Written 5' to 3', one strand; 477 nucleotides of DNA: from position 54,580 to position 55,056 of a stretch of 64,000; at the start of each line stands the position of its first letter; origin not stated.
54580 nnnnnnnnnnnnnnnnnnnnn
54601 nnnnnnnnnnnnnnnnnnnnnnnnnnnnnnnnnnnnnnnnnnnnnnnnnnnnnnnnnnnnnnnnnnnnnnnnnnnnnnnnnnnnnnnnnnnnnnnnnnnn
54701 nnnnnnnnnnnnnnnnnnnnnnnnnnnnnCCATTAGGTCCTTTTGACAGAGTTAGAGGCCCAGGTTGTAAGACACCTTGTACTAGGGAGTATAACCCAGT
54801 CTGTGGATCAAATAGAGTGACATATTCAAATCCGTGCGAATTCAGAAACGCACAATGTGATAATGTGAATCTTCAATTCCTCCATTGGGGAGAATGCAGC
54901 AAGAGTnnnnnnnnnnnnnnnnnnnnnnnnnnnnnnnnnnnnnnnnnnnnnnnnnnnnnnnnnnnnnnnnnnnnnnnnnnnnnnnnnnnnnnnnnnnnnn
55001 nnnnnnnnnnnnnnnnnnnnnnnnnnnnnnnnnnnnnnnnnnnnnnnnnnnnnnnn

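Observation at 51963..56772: Novel 10-Cys C-terminal domain shared by a small secreted protein and the adjacent multi-Kazal protein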

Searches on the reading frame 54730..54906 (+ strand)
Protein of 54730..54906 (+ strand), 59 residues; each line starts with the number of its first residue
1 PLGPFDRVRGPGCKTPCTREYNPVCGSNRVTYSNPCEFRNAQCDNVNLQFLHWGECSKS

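Call 90: search_solved_structures(query=window:54730-54906:+, max_evalue=0.01, show_alignments=3)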
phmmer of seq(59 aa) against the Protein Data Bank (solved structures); distinct sequences matched with E-value up to 0.01: 60.
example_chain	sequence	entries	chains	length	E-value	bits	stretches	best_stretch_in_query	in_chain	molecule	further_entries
8s9p_A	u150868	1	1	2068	5e-20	74.2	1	14-57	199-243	Agrin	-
1yu6_C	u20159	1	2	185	9.9e-15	57.5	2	14-56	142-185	Ovomucoid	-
2n71_A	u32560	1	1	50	7.7e-11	45.2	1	15-56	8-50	Protease inhibitor 2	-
1y1b_A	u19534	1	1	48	7.9e-09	38.8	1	11-56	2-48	Elastase inhibitor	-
2nu2_I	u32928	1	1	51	1.1e-08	38.3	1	14-56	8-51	Ovomucoid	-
2p6a_D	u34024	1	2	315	1.2e-08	38.2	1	16-57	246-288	Follistatin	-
2b0u_C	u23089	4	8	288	2.5e-08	37.2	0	16-57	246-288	Follistatin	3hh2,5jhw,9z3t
1hja_I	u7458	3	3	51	2.8e-08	37.1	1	14-56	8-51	OVOMUCOID INHIBITOR | Ovomucoid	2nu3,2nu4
1tbq_R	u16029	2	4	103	3.7e-08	36.7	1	17-56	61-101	RHODNIIN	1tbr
2sgq_I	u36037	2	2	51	4.3e-08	36.5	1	14-56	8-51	Ovomucoid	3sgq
1sge_I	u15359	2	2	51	6.1e-08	36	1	14-56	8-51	Ovomucoid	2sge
2nu1_I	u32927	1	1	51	6.4e-08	35.9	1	14-56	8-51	Ovomucoid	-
2ovo_A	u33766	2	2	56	6.4e-08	35.9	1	14-56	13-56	OVOMUCOID THIRD DOMAIN | OVOMUCOID THIRD DOMAIN CLEAVED RDI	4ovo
2gkt_I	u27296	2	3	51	6.5e-08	35.9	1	14-56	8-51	Ovomucoid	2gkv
1iy5_A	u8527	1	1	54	6.9e-08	35.8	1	14-56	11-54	OMSVP3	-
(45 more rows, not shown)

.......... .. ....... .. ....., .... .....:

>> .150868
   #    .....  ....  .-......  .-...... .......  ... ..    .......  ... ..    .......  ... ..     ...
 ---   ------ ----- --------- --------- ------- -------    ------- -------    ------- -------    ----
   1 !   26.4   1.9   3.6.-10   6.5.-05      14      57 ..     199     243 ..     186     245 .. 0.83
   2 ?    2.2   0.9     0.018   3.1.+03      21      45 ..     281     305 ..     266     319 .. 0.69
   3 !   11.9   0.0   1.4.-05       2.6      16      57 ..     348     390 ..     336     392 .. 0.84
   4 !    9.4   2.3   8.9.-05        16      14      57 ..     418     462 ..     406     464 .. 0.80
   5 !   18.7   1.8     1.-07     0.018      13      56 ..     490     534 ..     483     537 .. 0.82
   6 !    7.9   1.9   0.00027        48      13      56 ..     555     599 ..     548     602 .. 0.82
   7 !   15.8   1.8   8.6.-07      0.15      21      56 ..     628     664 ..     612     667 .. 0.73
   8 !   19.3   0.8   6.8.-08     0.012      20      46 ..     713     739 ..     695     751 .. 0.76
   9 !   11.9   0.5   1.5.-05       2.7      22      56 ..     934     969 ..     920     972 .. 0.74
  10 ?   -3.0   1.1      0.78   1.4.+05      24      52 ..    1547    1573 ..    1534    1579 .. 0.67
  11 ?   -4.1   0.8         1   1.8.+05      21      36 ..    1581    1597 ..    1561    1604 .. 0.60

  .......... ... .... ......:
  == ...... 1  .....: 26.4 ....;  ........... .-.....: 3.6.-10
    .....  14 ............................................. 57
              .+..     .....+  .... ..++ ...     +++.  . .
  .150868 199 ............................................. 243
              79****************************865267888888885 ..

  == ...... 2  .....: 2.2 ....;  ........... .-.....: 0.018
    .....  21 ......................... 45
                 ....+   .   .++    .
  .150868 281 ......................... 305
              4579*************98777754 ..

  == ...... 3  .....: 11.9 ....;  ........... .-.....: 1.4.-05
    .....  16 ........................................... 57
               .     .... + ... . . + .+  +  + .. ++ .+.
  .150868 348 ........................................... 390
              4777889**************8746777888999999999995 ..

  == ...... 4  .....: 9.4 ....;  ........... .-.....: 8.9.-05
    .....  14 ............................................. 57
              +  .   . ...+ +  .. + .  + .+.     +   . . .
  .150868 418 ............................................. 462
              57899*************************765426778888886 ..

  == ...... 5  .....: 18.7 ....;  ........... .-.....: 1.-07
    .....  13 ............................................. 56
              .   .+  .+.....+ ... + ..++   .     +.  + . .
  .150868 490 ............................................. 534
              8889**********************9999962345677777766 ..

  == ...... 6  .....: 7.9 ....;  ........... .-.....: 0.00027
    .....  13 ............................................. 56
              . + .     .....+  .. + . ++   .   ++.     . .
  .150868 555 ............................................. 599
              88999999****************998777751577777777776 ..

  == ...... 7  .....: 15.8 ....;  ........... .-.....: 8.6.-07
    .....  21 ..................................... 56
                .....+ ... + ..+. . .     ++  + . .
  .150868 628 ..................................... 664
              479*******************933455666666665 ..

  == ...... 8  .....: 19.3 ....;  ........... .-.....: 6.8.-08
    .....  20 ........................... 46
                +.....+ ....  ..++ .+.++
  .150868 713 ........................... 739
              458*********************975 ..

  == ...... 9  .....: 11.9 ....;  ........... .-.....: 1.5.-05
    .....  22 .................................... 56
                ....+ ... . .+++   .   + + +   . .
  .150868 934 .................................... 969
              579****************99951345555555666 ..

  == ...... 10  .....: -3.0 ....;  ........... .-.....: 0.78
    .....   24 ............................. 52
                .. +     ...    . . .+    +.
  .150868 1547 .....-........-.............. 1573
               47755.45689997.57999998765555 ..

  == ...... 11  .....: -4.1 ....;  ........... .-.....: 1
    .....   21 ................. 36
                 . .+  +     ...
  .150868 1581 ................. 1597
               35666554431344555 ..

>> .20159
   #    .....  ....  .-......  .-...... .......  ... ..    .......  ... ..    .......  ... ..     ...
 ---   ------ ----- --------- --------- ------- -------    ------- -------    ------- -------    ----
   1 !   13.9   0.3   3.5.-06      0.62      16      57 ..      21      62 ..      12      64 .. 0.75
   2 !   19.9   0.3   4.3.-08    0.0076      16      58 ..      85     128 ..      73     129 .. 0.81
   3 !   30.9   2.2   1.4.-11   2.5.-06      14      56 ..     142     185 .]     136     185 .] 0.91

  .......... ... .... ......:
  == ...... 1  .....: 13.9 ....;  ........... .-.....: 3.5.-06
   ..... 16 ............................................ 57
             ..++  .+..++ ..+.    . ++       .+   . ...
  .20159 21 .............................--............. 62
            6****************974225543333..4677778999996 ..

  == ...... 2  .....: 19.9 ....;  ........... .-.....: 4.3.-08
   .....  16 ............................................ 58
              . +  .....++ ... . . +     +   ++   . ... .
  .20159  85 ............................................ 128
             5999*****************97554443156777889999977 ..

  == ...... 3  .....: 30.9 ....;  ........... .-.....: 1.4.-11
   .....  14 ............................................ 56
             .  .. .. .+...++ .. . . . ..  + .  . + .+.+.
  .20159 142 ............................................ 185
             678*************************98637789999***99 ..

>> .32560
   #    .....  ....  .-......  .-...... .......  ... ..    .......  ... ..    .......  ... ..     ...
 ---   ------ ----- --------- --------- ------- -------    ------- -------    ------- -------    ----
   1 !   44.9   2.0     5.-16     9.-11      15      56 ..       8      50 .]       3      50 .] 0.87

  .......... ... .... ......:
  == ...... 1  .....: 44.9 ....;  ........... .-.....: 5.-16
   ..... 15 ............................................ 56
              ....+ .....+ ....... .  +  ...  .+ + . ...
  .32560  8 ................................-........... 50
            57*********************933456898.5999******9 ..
